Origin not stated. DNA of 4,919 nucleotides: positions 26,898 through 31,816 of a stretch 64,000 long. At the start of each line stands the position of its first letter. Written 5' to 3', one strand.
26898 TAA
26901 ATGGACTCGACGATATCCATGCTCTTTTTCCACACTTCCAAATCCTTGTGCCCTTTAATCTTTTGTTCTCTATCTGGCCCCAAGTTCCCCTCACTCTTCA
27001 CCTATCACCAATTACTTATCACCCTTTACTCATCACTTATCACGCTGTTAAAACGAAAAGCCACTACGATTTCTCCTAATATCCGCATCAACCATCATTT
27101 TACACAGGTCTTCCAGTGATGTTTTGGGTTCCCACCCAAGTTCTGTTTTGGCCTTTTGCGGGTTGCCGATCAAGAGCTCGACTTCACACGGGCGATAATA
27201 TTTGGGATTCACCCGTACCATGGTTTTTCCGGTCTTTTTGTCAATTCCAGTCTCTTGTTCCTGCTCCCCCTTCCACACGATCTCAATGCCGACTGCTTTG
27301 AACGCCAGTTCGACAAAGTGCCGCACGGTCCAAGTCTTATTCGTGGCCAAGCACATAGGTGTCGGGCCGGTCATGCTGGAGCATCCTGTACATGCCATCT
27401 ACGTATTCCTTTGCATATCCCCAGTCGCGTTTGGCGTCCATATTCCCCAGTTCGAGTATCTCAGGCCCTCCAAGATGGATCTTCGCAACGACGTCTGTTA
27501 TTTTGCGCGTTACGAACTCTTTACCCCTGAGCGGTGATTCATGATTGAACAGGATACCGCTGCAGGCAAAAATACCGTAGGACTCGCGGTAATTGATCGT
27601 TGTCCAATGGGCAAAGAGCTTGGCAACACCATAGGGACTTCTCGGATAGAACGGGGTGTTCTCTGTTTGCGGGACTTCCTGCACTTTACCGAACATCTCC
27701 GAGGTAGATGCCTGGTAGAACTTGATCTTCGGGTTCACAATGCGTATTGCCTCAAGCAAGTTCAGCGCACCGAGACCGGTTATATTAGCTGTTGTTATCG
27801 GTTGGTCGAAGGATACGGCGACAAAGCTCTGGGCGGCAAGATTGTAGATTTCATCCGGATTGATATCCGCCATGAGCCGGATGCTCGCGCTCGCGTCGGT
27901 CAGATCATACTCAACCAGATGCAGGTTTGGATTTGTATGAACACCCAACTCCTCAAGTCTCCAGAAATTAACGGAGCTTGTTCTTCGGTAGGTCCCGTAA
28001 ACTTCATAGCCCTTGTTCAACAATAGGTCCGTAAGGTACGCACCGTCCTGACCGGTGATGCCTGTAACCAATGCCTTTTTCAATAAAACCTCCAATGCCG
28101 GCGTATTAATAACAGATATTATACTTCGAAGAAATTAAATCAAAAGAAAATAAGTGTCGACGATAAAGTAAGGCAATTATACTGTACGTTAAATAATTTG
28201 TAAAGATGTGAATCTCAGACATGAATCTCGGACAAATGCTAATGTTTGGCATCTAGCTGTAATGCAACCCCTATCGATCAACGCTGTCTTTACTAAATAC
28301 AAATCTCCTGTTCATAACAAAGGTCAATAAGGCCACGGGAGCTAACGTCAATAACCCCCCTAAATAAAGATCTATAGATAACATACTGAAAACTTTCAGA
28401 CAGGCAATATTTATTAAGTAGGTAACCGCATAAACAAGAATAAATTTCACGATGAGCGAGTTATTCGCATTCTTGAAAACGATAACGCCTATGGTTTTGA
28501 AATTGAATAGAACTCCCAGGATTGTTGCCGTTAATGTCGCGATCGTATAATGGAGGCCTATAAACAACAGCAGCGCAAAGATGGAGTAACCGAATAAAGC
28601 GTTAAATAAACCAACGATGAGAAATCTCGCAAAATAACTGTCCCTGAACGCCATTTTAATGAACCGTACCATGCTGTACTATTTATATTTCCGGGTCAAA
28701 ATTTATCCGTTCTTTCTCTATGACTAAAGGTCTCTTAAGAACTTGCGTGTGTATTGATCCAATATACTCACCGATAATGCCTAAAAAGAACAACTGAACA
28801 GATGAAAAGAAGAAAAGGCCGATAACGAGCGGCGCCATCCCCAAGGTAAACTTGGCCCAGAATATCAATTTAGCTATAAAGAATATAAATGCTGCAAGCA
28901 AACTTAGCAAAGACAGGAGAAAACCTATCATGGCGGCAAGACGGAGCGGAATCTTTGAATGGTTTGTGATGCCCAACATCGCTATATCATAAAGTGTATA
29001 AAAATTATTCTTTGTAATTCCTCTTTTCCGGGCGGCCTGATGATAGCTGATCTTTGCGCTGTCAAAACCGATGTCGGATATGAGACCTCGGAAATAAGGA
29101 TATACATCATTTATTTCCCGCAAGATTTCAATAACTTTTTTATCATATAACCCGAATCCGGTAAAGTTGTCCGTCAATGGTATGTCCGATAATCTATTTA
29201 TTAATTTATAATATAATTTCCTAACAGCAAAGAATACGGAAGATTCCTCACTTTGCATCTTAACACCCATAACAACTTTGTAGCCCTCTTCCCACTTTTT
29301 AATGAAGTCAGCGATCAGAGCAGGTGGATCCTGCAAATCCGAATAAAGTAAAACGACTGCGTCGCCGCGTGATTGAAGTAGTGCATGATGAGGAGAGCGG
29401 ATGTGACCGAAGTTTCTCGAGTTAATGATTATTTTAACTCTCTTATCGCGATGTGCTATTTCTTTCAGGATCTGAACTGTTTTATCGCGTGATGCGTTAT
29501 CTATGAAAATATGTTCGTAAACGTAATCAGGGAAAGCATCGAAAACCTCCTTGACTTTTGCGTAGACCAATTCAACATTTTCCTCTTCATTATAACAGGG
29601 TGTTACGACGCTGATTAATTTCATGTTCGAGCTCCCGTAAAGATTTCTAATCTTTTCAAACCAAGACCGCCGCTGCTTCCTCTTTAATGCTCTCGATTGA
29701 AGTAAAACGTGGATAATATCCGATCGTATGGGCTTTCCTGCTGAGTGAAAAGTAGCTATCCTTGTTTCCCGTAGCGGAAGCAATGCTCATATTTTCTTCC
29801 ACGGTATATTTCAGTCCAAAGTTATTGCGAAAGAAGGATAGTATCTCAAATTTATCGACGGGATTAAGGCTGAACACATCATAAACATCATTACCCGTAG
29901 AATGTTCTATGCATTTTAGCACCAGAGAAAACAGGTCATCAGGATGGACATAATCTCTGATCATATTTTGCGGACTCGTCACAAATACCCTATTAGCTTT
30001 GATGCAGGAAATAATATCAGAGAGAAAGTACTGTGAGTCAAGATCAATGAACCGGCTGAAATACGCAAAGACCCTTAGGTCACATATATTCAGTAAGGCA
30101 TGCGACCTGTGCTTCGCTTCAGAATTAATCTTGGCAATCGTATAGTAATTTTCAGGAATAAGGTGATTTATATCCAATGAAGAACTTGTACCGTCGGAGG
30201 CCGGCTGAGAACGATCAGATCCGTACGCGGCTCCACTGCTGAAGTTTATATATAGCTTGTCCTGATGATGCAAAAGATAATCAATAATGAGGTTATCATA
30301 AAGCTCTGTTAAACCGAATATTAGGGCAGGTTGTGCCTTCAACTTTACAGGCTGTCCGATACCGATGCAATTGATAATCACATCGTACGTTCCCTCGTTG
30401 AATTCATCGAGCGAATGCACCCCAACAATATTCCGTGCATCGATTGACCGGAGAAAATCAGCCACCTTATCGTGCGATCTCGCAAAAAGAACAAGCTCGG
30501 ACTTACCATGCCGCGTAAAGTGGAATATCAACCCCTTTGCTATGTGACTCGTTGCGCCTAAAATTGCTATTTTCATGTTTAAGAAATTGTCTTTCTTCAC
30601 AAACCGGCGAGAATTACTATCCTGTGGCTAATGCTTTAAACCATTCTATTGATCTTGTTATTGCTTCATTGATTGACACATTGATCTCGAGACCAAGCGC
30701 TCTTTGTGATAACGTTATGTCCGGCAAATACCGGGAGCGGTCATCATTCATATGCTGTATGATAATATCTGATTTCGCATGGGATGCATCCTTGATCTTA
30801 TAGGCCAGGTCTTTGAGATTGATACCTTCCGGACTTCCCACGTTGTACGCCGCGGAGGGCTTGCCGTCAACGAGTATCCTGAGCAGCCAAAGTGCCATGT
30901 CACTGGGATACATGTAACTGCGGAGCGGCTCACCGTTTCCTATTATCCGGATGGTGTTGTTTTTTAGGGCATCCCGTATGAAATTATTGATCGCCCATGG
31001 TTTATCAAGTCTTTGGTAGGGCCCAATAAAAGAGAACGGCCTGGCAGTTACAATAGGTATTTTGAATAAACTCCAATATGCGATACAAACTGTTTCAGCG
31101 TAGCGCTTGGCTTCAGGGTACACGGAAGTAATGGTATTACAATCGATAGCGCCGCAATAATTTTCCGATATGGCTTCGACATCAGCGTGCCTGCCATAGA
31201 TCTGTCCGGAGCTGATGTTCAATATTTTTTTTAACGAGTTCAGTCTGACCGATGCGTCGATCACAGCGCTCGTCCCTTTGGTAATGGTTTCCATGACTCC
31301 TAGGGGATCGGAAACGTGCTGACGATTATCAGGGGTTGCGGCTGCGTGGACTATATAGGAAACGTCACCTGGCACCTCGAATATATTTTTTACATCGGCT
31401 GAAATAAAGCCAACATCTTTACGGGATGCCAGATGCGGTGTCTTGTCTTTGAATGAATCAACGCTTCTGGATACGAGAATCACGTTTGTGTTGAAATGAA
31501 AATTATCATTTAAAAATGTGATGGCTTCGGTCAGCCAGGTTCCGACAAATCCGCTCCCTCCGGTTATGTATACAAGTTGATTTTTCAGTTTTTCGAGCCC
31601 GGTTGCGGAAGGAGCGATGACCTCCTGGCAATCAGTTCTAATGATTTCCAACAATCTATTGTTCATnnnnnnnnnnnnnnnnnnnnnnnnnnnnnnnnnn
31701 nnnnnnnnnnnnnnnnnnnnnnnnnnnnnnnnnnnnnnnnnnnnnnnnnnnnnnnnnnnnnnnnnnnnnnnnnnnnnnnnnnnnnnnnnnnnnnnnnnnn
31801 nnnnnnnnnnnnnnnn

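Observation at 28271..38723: Operon predicted to make a branched-chain CDP-3,6-dideoxyhexose and load it on a polyprenyl-phosphate carrier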

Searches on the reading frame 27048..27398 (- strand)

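Call 21: search_protein_families(library=pfam, proteins=[window:27048-27398:-], max_evalue=0.0001)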
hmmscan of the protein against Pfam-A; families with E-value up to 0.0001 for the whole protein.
window:27048-27398:- (116 aa): 1 family
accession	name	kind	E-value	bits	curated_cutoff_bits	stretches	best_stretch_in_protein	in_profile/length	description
PF16363.11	GDP_Man_Dehyd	-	7.2e-27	95.1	27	1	12-102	242-332/332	GDP-mannose 4,6 dehydratase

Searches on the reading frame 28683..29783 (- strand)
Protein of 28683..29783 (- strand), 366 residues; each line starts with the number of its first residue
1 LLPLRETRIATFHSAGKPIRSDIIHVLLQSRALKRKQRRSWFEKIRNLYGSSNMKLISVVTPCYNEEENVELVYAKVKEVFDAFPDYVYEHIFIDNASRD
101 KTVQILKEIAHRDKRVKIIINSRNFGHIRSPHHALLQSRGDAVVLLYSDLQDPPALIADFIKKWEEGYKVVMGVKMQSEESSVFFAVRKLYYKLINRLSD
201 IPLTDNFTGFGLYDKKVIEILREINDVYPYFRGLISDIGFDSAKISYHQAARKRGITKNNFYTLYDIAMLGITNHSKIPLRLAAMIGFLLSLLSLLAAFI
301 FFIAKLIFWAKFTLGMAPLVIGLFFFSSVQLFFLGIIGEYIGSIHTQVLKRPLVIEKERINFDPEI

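Call 3: search_protein_families(library=pfam, proteins=[window:28683-29783:-])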
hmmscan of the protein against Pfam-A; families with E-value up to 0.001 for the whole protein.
window:28683-29783:- (366 aa): 2 families
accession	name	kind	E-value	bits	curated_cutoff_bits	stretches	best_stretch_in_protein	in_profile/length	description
PF00535.33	Glycos_transf_2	-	1.4e-27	97.1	23.3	1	58-219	1-165/168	Glycosyl transferase family 2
PF04610.19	TrbL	-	0.0001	22.6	25.9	1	280-349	100-168/215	TrbL/VirB6 plasmid conjugal transfer protein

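Call 4: search_protein_families(library=ncbifam, proteins=[window:28683-29783:-])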
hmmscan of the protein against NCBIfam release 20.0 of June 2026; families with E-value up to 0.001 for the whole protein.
window:28683-29783:- (366 aa): 13 families
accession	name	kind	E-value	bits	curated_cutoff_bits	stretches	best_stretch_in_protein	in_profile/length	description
NF047588.1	GlcsyltransPgfSStrep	equivalog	1.3e-61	208.5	500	1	57-356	3-303/308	glycosyltransferase PgfS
NF007986.1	PRK10714.1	equivalog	1.6e-34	119.4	529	1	53-353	4-305/316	undecaprenyl-phosphate 4-deoxy-4-formamido-L-arabinose transferase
TIGR03937.1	PgaC_IcaA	equivalog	1.7e-12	47.1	422.3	1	48-149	38-135/407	poly-beta-1,6-N-acetyl-D-glucosamine synthase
NF047683.1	TeichurnBiosyTuaG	equivalog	1.3e-11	44.6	400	1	54-149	5-96/252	teichuronic acid biosynthesis protein TuaG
NF041875.1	EPS_EpsD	equivalog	4.2e-09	36.2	370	1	57-179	1-119/325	exopolysaccharide biosynthesis glycosyltransferase EpsD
NF010496.0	PRK13915.1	equivalog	1.6e-08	34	262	1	37-155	15-132/307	glucosyl-3-phosphoglycerate synthase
TIGR04283.1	glyco_like_mftF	equivalog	2.6e-08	33.7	182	1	57-204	1-137/221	TIGR04283 family arsenosugar biosynthesis glycosyltransferase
NF050050.1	ProtGlycPglI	equivalog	1.8e-07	30.8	500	1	55-180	2-124/306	GalNAc(5)-diNAcBac-PP-undecaprenol beta-1,3-glucosyltransferase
TIGR03111.1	glyc2_xrt_Gpos1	hypoth_equivalog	3.2e-06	26.2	363.95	1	22-197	21-189/439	TIGR03111 family XrtG-associated glycosyltransferase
NF045692.1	OglycostaseCruG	equivalog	4.8e-06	25.8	600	1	26-169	14-158/386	2'-O-glycosyltransferase CruG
TIGR04182.1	glyco_TIGR04182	equivalog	2.6e-05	23.7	325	1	58-350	3-291/293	S-layer glycoprotein N-glycosyltransferase AglJ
NF041391.1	DPhHxTase_Halo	equivalog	0.00012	21.2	375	1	63-220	3-152/213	dolichyl-phosphate hexose transferase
TIGR04242.1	nodulat_NodC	equivalog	0.00037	19.6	550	1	48-164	41-156/395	chitooligosaccharide synthase NodC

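Call 43: search_solved_structures(query=window:28683-29624:-, max_evalue=0.00001)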
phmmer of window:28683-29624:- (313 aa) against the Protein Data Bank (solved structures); distinct sequences matched with E-value up to 0.00001: 7.
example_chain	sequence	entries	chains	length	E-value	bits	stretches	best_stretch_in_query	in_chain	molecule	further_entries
5ekp_C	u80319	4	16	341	1.8e-54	188.4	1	4-303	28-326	Uncharacterized glycosyltransferase sll0501 | Glycosyltransferase sll0501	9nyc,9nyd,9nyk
9nye_A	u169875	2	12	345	1.8e-54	188.4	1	4-303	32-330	Glycosyltransferase sll0501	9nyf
5eke_A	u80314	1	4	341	2.3e-54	188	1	4-303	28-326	Uncharacterized glycosyltransferase sll0501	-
9hwj_A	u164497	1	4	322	9.1e-30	107.3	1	2-302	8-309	Undecaprenyl-phosphate 4-deoxy-4-formamido-L-arabinose transferase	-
9bhc_C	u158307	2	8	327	4.4e-27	98.5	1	2-302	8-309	Undecaprenyl-phosphate 4-deoxy-4-formamido-L-arabinose transferase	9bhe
8vxh_A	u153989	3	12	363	6.4e-27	97.9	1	2-302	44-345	Undecaprenyl-phosphate 4-deoxy-4-formamido-L-arabinose transferase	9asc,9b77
5mlz_A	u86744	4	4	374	1.2e-09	41.3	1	4-140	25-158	Dolichol monophosphate mannose synthase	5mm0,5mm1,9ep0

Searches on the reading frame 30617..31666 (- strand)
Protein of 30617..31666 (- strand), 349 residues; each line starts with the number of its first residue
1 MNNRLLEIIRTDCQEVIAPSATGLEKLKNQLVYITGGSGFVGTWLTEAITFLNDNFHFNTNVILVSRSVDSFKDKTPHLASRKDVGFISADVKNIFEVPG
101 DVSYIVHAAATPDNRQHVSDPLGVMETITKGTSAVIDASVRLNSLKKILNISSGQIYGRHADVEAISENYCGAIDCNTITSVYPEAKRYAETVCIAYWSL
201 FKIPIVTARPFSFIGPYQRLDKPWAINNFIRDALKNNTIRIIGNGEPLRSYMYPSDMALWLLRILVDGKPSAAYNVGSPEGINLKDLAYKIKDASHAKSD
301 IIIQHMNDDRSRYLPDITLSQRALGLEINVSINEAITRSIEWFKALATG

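Call 3: search_protein_families(library=pfam, proteins=[window:30617-31666:-])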
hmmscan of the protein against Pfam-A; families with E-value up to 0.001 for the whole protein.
window:30617-31666:- (349 aa): 4 families
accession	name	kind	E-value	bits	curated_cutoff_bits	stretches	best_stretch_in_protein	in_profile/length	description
PF01370.27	Epimerase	-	1.2e-33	116.9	20.9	1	32-277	1-240/240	NAD dependent epimerase/dehydratase family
PF16363.11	GDP_Man_Dehyd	-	3.3e-20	73.3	27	1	34-292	2-271/332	GDP-mannose 4,6 dehydratase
PF01073.25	3Beta_HSD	-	1.2e-09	38.1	22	1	34-258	2-222/280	3-beta hydroxysteroid dehydrogenase/isomerase family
PF07993.18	NAD_binding_4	-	2e-05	24.3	20.1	0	99-211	86-205/258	Male sterility protein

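Call 4: search_protein_families(library=ncbifam, proteins=[window:30617-31666:-])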
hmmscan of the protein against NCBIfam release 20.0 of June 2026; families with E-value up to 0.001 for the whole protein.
window:30617-31666:- (349 aa): 14 families
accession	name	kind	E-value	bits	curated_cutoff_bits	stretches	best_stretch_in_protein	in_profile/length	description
TIGR01181.1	dTDP_gluc_dehyt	equivalog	2.4e-24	86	365.1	1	33-344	3-312/321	dTDP-glucose 4,6-dehydratase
TIGR04180.1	EDH_00030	hypoth_equivalog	3.2e-18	65.8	475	1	32-304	1-265/297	NAD-dependent 4,6-dehydratase LegB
TIGR01179.1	galE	equivalog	3.2e-10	39.3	262.3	1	32-345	2-327/332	UDP-glucose 4-epimerase GalE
NF047922.1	GDPFucSynFcl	equivalog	8e-10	38.7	500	1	133-344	86-302/308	GDP-L-fucose synthase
NF008872.0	PRK11908.1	equivalog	1.7e-09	37.2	294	1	32-295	4-271/349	bifunctional UDP-4-keto-pentose/UDP-xylose synthase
TIGR02622.1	CDP_4_6_dhtase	equivalog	1.8e-09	37.2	278.45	1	29-345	4-332/352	CDP-glucose 4,6-dehydratase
NF007490.0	PRK10084.1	subfamily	4e-09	35.9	649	1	32-343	3-334/361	dTDP-glucose 4,6-dehydratase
TIGR02197.1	heptose_epim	equivalog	6.8e-09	35.3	274.6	1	33-162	2-123/316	ADP-glyceromanno-heptose 6-epimerase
NF011728.1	PRK15181.1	equivalog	7.5e-09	35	760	1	32-343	18-337/348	Vi polysaccharide biosynthesis UDP-N-acetylglucosaminuronic acid C-4 epimerase TviC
NF007582.0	PRK10217.1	equivalog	2.4e-08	33.5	698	1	32-280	4-255/355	dTDP-glucose 4,6-dehydratase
TIGR03466.1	HpnA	hypoth_equivalog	3.2e-08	32.8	367.65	1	32-238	3-193/327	hopanoid-associated sugar epimerase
NF005998.1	PRK08125.1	equivalog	7.4e-07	27.9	777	1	28-279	314-568/649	bifunctional UDP-4-amino-4-deoxy-L-arabinose formyltransferase/UDP-glucuronic acid oxidase ArnA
TIGR03589.1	PseB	equivalog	5.2e-06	25.6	407.75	1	27-153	2-125/324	UDP-N-acetylglucosamine 4,6-dehydratase (inverting)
TIGR01777.1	yfcH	hypoth_equivalog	0.00012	21.8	207.35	0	242-297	188-243/292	TIGR01777 family oxidoreductase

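Call 11: find_encoding_contigs(protein=window:30617-31666:-, flank=10000, max_places=6)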
Protein window:30617-31666:- (349 aa): no gene with exactly this product is on record in the collection.

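Call 44: search_solved_structures(query=window:30617-31666:-, max_evalue=0.00001)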
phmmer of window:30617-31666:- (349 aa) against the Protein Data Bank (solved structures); distinct sequences matched with E-value up to 0.00001: 42.
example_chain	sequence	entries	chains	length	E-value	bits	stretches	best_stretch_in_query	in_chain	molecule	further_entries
2b69_A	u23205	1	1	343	8.1e-32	113.8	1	30-344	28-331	UDP-glucuronate decarboxylase 1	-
4gll_A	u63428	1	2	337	1.1e-31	113.4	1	30-344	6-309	UDP-glucuronic acid decarboxylase 1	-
4m55_A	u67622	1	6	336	6.8e-31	110.8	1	31-344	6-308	UDP-glucuronic acid decarboxylase 1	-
4lk3_A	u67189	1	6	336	9.3e-31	110.3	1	31-344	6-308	UDP-glucuronic acid decarboxylase 1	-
8vr2_A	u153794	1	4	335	5.6e-26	94.6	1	27-345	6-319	NAD-dependent epimerase/dehydratase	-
8v4g_A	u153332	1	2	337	9.6e-24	87.2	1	21-318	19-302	Putative nucleotide sugar dehydratase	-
8v4h_A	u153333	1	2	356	1e-23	87.1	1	21-318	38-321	Putative nucleotide sugar dehydratase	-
2pzj_A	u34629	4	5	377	4.5e-20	75.2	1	23-345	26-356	Putative nucleotide sugar epimerase/ dehydratase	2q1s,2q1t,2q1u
6bwl_A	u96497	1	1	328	1.1e-19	74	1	32-347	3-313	Pal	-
6bi4_A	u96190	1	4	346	9.7e-14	54.4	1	32-344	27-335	dTDP-glucose 4,6-dehydratase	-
6zl6_A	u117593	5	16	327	3e-13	52.8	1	32-347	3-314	Epimerase domain-containing protein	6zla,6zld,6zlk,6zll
1r6d_A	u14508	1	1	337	8.7e-13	51.2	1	33-344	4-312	TDP-glucose-4,6-dehydratase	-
6zlj_A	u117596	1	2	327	9e-13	51.2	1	32-347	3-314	Epimerase domain-containing protein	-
6vlo_A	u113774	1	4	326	2.8e-12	49.5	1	32-308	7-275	Putative dTDP-D-glucose 4,6-dehydratase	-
1g1a_A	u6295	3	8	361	2.9e-12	49.5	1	32-345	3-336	DTDP-D-GLUCOSE 4,6-DEHYDRATASE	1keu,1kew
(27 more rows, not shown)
